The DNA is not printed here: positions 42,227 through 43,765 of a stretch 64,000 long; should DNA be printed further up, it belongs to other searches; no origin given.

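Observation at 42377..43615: Multi-PASTA membrane protein without kinase or transpeptidase domain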

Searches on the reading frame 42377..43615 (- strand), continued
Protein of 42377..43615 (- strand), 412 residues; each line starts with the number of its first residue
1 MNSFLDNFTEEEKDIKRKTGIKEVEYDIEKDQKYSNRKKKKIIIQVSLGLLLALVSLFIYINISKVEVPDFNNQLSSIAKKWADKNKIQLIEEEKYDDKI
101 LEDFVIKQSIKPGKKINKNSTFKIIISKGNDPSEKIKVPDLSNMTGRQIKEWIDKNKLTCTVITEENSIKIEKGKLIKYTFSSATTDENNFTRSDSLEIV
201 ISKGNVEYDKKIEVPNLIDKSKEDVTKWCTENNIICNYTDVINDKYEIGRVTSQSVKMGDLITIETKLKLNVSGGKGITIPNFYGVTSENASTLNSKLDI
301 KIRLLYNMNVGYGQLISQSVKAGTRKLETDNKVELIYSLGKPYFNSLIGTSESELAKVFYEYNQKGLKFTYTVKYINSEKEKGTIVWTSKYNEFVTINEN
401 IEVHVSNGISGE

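Call 29: fold_search(model_id=the predicted structure, library=pdb)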
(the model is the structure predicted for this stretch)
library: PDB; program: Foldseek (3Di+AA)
matches with E <= 10: 101; with E <= 0.001: 26
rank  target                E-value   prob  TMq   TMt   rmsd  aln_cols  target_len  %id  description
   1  3py9                  3.5e-13  1.00  0.19  0.25  21.3       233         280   21  X-ray structural studies of the entire extra-cellular region of the Ser/Thr kinase PrkC from Staphylococcus aureus (released 2011-01-19)
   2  3m9g                  4.5e-12  1.00  0.21  0.36  10.3       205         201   24  Crystal structure of the three-PASTA-domain of a Ser/Thr kinase from Staphylococcus aureus (released 2010-11-03)
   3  2kui_MODEL_1_A        5.4e-11  1.00  0.23  0.31  30.4       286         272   17  NMR structure of the PASTA domain of Mycobacterium tuberculosis of PknB (released 2010-04-14)
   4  5e12_A                2.8e-08  1.00  0.19  0.33  11.5       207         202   14  Crystal Structure of PASTA Domains 2, 3 and 4 of Mycobacterium tuberculosis Protein Kinase B (released 2016-09-14)
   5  5e12_B                4.0e-08  1.00  0.20  0.35  14.2       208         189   15  Crystal Structure of PASTA Domains 2, 3 and 4 of Mycobacterium tuberculosis Protein Kinase B (released 2016-09-14)
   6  5e10                  1.9e-06  1.00  0.18  0.46   8.2       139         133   19  Crystal Structure of PASTA Domains 1 and 2 of Mycobacterium tuberculosis Protein Kinase B (released 2016-09-14)
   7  7o4c_A                2.3e-06  1.00  0.14  0.41  14.8       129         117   21  Crystal structure of PASTA domains of the Penicillin-Binding Protein 1 (PBP1) from Staphylococcus aureus (released 2021-11-03)
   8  5oau                  6.4e-06  1.00  0.14  0.09  14.4       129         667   19  Penicillin-Binding Protein 2X (PBP2X) from Streptococcus pneumoniae (released 2018-05-30)
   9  2z2l_C                7.6e-06  1.00  0.14  0.41  14.8       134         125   20  Penicillin-Binding Protein 2X (PBP2X) from Streptococcus pneumoniae (released 2007-09-04)
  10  7o61_A                1.0e-05  1.00  0.14  0.42  14.6       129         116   20  Crystal structure of the C-terminal PASTA domains of Staphylococcus aureus PBP1 (released 2022-04-20)
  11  1pyy_A                1.6e-05  1.00  0.14  0.10  14.6       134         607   20  Double mutant PBP2x T338A/M339F from Streptococcus pneumoniae strain R6 at 2.4 A resolution (released 2003-09-30)
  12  1k25_C                2.9e-05  1.00  0.14  0.11  14.3       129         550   20  PBP2x from a Highly Penicillin-resistant Streptococcus pneumoniae Clinical Isolate (released 2001-10-31)
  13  1rp5_B                2.9e-05  1.00  0.13  0.09  14.5       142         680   16  PBP2x from Streptococcus pneumoniae strain 5259 with reduced susceptibility to beta-lactam antibiotics (released 2004-02-03)
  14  1k25_D                2.9e-05  1.00  0.14  0.11  18.7       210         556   13  PBP2x from a Highly Penicillin-resistant Streptococcus pneumoniae Clinical Isolate (released 2001-10-31)
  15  1rp5_A                6.1e-05  1.00  0.14  0.09  14.7       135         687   18  PBP2x from Streptococcus pneumoniae strain 5259 with reduced susceptibility to beta-lactam antibiotics (released 2004-02-03)
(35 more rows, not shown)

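Call 33: find_related_loci(query=A1, collection=metagenome_contigs, flank=6000)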
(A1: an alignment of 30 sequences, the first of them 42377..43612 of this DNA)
Query A1 (411 aa) in metagenome_contigs; peptide patterns used: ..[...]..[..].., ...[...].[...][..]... (x = any residue, [..] = any of these).
170 stretches matched a pattern; 40 encode a relative of the query (tblastn E <= 1e-3); 39 distinct loci.
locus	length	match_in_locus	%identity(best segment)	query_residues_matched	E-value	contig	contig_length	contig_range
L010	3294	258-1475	59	1-405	6e-158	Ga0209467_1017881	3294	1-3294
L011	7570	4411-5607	56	2-407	4e-151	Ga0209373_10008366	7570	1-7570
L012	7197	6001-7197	59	1-398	4e-148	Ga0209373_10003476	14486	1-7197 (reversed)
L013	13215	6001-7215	57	2-408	2e-147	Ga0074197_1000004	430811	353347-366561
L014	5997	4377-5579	50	1-407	4e-113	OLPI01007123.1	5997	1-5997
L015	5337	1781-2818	54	56-407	1e-112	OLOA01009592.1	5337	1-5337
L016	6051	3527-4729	50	1-407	5e-112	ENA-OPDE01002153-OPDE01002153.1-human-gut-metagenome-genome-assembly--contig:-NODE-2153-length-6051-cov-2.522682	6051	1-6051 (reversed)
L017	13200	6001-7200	47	2-407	4e-112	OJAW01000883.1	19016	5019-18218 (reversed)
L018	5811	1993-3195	50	1-407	5e-112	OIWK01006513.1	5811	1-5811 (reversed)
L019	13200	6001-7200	50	2-407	3e-110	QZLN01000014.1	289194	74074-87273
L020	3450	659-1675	54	65-407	3e-112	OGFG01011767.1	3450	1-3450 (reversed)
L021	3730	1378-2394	54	65-407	1e-111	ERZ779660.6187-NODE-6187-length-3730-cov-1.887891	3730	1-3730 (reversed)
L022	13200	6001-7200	50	2-407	1e-109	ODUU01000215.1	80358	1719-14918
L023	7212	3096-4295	50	2-407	5e-109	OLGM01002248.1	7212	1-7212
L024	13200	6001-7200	47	2-407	4e-112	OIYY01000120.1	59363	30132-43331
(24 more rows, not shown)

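Call 37: list_cluster_members(proteins=[P0003, P0008, P0010, P0011, P0025, P0047, P0074, P0027])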
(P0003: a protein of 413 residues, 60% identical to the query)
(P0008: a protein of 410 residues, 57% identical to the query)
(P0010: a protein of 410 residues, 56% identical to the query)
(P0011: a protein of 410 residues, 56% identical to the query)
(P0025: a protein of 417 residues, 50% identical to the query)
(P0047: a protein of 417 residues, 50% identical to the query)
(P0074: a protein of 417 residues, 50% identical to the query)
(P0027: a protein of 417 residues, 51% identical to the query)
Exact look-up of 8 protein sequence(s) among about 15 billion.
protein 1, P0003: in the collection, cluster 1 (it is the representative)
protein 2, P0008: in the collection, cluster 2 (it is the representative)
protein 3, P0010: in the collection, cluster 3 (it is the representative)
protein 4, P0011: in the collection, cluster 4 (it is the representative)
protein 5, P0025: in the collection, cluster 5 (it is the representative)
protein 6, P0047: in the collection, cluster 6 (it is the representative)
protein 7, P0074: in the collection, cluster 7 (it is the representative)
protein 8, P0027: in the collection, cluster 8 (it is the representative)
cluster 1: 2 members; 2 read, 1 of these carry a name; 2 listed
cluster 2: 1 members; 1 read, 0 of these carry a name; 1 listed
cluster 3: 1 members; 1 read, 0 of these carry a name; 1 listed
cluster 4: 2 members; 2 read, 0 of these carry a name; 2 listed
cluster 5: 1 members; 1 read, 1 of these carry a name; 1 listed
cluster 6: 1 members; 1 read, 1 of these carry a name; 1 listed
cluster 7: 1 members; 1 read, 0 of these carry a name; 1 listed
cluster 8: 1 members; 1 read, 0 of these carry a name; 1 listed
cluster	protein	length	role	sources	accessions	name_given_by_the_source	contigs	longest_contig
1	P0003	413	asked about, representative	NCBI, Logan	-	-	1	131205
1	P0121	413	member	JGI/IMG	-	serine/threonine-protein kinase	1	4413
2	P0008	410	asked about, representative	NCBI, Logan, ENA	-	-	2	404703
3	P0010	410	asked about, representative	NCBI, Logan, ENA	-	-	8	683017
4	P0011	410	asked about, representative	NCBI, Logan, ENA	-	-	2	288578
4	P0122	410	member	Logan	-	-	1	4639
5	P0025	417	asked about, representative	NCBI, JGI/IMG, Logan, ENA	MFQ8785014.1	MAG: PASTA domain-containing protein [Clostridia bacterium]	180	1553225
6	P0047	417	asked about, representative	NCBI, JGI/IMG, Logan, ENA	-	PASTA domain containing protein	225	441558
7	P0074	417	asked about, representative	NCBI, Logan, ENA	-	-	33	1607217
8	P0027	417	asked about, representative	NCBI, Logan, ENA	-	-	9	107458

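Call 38: search_protein_representatives(alignment_id=A1)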
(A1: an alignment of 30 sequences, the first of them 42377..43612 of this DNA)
Query: 30 sequences, 406 profile positions. Proteins with E-value up to 0.001 (for the whole library): 7419; up to 1e-10: 2550; up to 1e-30: 633. The best 150 are listed.
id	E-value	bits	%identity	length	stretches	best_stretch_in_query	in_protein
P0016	8.0e-176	601.5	-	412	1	2-405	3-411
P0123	3.0e-162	556.8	-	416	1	2-403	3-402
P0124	2.0e-161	554.1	-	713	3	16-403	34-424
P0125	4.4e-157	539.8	-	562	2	1-404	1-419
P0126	2.1e-151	521.1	-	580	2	1-405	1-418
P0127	1.0e-144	499.1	-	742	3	18-404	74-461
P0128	8.6e-142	489.5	-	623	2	14-404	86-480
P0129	4.4e-136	470.6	-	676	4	17-205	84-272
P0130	7.3e-131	453.5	-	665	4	15-211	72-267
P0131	5.0e-120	417.8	-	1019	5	35-335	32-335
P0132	3.1e-118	411.9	-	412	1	1-402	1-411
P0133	8.1e-113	394.0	-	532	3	17-203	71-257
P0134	7.4e-112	390.9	-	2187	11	91-353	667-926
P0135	2.6e-107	375.9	-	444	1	10-403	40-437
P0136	9.8e-106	370.7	-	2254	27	226-277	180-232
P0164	6.9e-89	315.2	-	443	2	13-402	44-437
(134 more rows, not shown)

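Call 41: find_homologous_proteins(query=A2, max_evalue=1e-20)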
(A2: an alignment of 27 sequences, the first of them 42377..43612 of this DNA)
Query A2 (27 sequences) (411 aa, profile of the alignment): 206 proteins with E <= 1e-20 among 8000 candidates; the best 120 are listed.
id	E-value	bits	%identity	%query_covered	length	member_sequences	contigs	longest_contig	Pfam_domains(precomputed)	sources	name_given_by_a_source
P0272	1.7e-223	761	36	93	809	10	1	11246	PF03793.25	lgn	-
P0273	1.7e-184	632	35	95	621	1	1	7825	PF03793.25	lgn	-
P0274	4.8e-180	617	37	96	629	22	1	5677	PF03793.25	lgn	-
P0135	9.1e-172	590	39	96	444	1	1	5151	PF03793.25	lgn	-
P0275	1.0e-166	573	36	94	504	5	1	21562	PF03793.25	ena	-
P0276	1.1e-165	570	38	96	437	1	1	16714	PF03793.25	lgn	-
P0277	1.5e-165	570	36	94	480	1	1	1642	PF03793.25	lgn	-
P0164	3.4e-163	562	32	93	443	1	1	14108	PF03793.25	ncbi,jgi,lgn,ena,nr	ncbi:MAG: PASTA domain-containing protein [Oscillospiraceae bacterium]|nr:PASTA domain-containing pr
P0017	7.1e-163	561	46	86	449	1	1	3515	PF03793.25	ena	-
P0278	4.4e-162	558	35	95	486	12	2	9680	PF03793.25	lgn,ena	-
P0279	8.2e-161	554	36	92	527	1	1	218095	PF03793.25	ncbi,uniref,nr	ncbi:PASTA domain-containing protein [Culicoidibacter larvae]|uniref:PASTA domain-containing protein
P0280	1.5e-160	553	32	96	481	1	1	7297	PF03793.25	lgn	-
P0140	1.0e-159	550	29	90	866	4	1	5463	PF03793.25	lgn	-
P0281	1.4e-159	550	32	93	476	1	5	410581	PF03793.25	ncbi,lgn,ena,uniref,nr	ncbi:PASTA domain-containing protein [Sutcliffiella horikoshii]|uniref:PASTA domain-containing prote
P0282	3.4e-158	545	32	99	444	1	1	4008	PF03793.25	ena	-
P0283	3.9e-158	545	35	92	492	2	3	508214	PF03793.25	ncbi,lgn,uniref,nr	ncbi:PASTA domain-containing protein [Enterococcus ureasiticus]|uniref:PASTA domain-containing prote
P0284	1.5e-155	537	32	97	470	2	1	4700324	PF03793.25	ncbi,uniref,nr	ncbi:PASTA domain-containing protein [Sutcliffiella halmapala]|uniref:PASTA domain-containing protei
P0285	5.2e-155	535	40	84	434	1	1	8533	PF03793.25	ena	-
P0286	1.3e-153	530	35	94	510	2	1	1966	PF03793.25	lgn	-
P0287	3.9e-153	529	35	94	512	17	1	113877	PF03793.25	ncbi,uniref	ncbi:PASTA domain-containing protein [Vagococcus carniphilus]|uniref:PASTA domain-containing protein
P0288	2.3e-151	523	36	92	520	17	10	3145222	PF03793.25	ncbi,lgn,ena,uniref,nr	ncbi:PASTA domain-containing protein [Vagococcus salmoninarum]|uniref:PASTA domain-containing protei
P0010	2.5e-150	519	56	100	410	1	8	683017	PF03793.25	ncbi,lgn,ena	-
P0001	3.9e-149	515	87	100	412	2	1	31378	PF03793.25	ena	-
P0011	5.3e-149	515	56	100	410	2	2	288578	PF03793.25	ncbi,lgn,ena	-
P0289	1.1e-148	514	33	93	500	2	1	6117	PF03793.25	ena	-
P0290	1.5e-148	513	32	97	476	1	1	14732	PF03793.25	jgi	jgi:serine/threonine-protein kinase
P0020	1.9e-148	513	50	99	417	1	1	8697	PF03793.25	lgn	-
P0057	3.8e-148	512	50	99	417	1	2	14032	PF03793.25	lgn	-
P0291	4.5e-148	512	32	97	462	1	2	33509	PF03793.25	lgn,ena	-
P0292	5.1e-148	512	35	94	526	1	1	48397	PF03793.25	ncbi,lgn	-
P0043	6.2e-148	511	50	99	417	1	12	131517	PF03793.25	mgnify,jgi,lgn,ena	mgnify:FL=1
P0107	6.5e-148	511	50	99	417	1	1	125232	PF03793.25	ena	-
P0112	7.9e-148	511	50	99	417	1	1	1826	PF03793.25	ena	-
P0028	8.6e-148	511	50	99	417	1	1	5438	PF03793.25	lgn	-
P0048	8.8e-148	511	50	99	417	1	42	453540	PF03793.25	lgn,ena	-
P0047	8.9e-148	511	50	99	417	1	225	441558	PF03793.25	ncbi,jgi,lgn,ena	jgi:PASTA domain containing protein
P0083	9.4e-148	511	50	99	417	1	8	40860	PF03793.25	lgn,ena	-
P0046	9.5e-148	511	50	99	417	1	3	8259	PF03793.25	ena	-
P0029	9.6e-148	511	50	99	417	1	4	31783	PF03793.25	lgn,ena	-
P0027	1.0e-147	511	51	99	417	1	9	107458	PF03793.25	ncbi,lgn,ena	-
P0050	1.2e-147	510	50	99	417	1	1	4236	PF03793.25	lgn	-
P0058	1.3e-147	510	50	99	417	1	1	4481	PF03793.25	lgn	-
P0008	1.5e-147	510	57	100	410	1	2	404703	PF03793.25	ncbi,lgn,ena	-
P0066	1.7e-147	510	50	99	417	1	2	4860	PF03793.25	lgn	-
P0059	1.9e-147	510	50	99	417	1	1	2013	PF03793.25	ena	-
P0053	1.9e-147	510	50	99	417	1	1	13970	PF03793.25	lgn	-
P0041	2.0e-147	510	50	99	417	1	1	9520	PF03793.25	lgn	-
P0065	2.2e-147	510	50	99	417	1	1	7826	PF03793.25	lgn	-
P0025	2.4e-147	510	50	99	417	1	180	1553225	PF03793.25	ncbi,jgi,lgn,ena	ncbi:MAG: PASTA domain-containing protein [Clostridia bacterium]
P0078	2.5e-147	509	50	99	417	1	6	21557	PF03793.25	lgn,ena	-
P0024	2.6e-147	509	50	99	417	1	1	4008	PF03793.25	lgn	-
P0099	2.6e-147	509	50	99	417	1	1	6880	PF03793.25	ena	-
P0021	2.7e-147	509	51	99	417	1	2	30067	PF03793.25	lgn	-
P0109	3.1e-147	509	50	99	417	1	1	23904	PF03793.25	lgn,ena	-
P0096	3.1e-147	509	50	99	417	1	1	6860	PF03793.25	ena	-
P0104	3.3e-147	509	50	99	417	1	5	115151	PF03793.25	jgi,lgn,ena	jgi:PASTA domain containing protein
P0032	3.5e-147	509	50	99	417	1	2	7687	PF03793.25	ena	-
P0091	3.7e-147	509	50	99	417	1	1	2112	PF03793.25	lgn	-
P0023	3.8e-147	509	50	99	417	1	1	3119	PF03793.25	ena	-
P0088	4.1e-147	509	50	99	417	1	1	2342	PF03793.25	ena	-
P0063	4.2e-147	509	50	99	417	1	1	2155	PF03793.25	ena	-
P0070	4.2e-147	509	50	99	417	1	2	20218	PF03793.25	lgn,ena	-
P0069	4.2e-147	509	50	99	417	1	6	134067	PF03793.25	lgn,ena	-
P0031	4.4e-147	509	50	99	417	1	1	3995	PF03793.25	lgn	-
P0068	4.5e-147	509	50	99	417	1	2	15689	PF03793.25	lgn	-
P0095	4.6e-147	509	54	83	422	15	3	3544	PF03793.25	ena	-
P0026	4.7e-147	509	50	99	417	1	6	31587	PF03793.25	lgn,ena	-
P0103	5.1e-147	508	50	99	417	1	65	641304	PF03793.25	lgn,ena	-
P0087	5.1e-147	508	50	99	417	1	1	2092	PF03793.25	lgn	-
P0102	5.1e-147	508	50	99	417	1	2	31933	PF03793.25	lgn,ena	-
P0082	5.3e-147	508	50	99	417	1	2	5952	PF03793.25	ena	-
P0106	7.2e-147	508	50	99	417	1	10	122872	PF03793.25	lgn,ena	-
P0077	7.4e-147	508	50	99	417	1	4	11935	PF03793.25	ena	-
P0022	7.6e-147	508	50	99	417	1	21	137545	PF03793.25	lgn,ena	-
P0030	7.8e-147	508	50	99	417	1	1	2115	PF03793.25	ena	-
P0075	8.0e-147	508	50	99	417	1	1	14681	PF03793.25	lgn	-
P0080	8.1e-147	508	50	99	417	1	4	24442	PF03793.25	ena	-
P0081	8.5e-147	508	50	99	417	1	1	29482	PF03793.25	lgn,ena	-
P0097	8.9e-147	508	50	99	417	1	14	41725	PF03793.25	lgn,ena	-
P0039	9.6e-147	508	50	99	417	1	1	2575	PF03793.25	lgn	-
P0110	1.0e-146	507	50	99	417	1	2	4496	PF03793.25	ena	-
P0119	1.1e-146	507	50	99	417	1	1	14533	PF03793.25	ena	-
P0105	1.1e-146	507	50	99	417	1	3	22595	PF03793.25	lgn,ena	-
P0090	1.7e-146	507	50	99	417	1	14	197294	PF03793.25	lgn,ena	-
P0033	2.1e-146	506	50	99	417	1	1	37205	PF03793.25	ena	-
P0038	2.2e-146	506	50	99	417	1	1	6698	PF03793.25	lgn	-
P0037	2.2e-146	506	50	99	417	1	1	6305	PF03793.25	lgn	-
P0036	2.4e-146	506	50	99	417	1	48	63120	PF03793.25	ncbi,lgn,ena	-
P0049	2.4e-146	506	50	99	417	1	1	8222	PF03793.25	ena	-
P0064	2.5e-146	506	50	99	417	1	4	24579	PF03793.25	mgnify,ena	mgnify:FL=1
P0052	2.9e-146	506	50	99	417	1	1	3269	PF03793.25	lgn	-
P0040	2.9e-146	506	50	99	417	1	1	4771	PF03793.25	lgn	-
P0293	3.6e-146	506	50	99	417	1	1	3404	PF03793.25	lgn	-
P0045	3.8e-146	506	50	99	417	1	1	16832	PF03793.25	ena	-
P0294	7.2e-146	505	37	95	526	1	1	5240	PF03793.25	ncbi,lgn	-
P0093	9.5e-146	504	50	99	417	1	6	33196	PF03793.25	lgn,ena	-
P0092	9.5e-146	504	50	99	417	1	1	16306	PF03793.25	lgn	-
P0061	1.2e-145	504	50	99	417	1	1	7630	PF03793.25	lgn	-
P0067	1.7e-145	503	50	99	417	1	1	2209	PF03793.25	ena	-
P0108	2.1e-145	503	50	99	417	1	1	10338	PF03793.25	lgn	-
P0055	2.2e-145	503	50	99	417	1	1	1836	PF03793.25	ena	-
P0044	2.3e-145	503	50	99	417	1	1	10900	PF03793.25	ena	-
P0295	2.5e-145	503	33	97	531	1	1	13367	PF03793.25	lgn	-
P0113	2.7e-145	503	50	99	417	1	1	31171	PF03793.25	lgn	-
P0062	3.0e-145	503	51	99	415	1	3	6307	PF03793.25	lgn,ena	-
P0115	4.2e-145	502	54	83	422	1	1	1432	PF03793.25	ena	-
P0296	9.2e-145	501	48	99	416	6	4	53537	PF03793.25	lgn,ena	-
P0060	1.0e-144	501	50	99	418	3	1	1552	PF03793.25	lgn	-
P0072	1.4e-144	500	50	99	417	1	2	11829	PF03793.25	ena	-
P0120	1.5e-144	500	50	99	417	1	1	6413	PF03793.25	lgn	-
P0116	2.8e-144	499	50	99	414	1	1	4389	PF03793.25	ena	-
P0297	2.9e-144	499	35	97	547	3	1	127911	PF03793.25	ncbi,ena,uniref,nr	ncbi:PASTA domain-containing protein [uncultured Enterococcus sp.]|uniref:PASTA domain-containing pr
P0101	3.1e-144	499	49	99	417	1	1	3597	PF03793.25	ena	-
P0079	4.4e-144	499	50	99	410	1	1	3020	PF03793.25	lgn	-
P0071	4.5e-144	499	50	99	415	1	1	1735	PF03793.25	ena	-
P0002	1.0e-143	498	61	100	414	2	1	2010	PF03793.25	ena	-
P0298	1.6e-143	497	36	94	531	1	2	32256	PF03793.25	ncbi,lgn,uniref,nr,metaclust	ncbi:serine/threonine protein kinase [Granulicatella balaenopterae]|uniref:Serine/threonine protein 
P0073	1.6e-143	497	49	99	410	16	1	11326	PF03793.25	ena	-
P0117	2.2e-143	496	50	99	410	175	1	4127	PF03793.25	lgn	-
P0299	2.3e-143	496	32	99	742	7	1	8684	PF03793.25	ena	-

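Call 42: find_encoding_contigs(protein=P0281, flank=7000, max_places=1)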
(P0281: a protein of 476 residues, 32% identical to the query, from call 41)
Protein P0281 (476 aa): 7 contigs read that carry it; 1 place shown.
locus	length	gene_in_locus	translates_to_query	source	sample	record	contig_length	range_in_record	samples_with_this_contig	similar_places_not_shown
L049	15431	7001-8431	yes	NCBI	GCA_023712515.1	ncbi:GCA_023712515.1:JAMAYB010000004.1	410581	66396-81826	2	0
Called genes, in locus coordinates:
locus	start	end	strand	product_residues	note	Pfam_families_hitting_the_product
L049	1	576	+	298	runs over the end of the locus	PF00512:HisKA, PF02518:HATPase_c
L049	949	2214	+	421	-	PF11824:DUF3344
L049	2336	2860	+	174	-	-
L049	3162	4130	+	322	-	PF01207:Dus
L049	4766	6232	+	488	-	PF12704:MacB_PCD (weak), PF02687:FtsX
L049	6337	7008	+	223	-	PF00005:ABC_tran, PF02463:SMC_N (weak)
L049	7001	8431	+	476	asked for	PF03793:PASTA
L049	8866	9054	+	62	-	-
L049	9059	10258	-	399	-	PF00083:Sugar_tr, PF07690:MFS_1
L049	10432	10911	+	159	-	PF07609:DUF1572 (faint), PF05163:DinB (weak), PF04978:MST (weak), PF12867:DinB_2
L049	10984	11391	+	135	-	PF06713:bPH_4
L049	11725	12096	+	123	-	PF00392:GntR, PF13730:HTH_36 (weak)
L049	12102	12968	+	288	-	PF13175:AAA_15 (faint), PF00005:ABC_tran, PF13304:AAA_21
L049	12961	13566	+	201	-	PF13346:ABC2_membrane_5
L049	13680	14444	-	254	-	PF00106:adh_short, PF08659:KR, PF13460:NAD_binding_10 (weak), PF13561:adh_short_C2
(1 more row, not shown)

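Call 43: find_encoding_contigs(protein=P0283, flank=7000, max_places=1)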
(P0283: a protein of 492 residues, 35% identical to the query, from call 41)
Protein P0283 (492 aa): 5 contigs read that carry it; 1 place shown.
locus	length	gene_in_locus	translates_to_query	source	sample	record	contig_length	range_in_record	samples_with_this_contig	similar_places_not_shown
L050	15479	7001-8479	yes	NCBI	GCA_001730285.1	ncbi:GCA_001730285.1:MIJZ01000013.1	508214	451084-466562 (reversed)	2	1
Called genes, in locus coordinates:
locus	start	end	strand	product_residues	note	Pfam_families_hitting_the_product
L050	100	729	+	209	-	PF00485:PRK, PF13238:AAA_18 (weak)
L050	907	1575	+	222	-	PF00072:Response_reg, PF00486:Trans_reg_C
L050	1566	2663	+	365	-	PF02518:HATPase_c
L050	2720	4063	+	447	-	-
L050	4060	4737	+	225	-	PF00005:ABC_tran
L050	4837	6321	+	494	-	PF12704:MacB_PCD, PF02687:FtsX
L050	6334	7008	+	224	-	PF02463:SMC_N (faint), PF13175:AAA_15 (faint), PF00005:ABC_tran, PF13304:AAA_21 (faint)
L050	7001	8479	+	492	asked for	PF03793:PASTA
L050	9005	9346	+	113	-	PF02452:PemK_toxin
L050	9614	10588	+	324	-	PF01408:GFO_IDH_MocA, PF22725:GFO_IDH_MocA_C3, PF02894:GFO_IDH_MocA_C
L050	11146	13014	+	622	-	PF08220:HTH_DeoR (faint), PF08279:HTH_11 (weak), PF08280:HTH_Mga (weak), PF08281:Sigma70_r4_2 (faint), PF21476:PF0610-like_N (faint), PF05043:Mga (weak), PF08279:HTH_11 (weak), PF00874:PRD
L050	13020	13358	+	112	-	PF00874:PRD (weak)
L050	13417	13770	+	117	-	PF14272:Gly_rich_SFCGS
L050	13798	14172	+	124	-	PF14189:DUF4312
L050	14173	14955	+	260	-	PF14188:DUF4311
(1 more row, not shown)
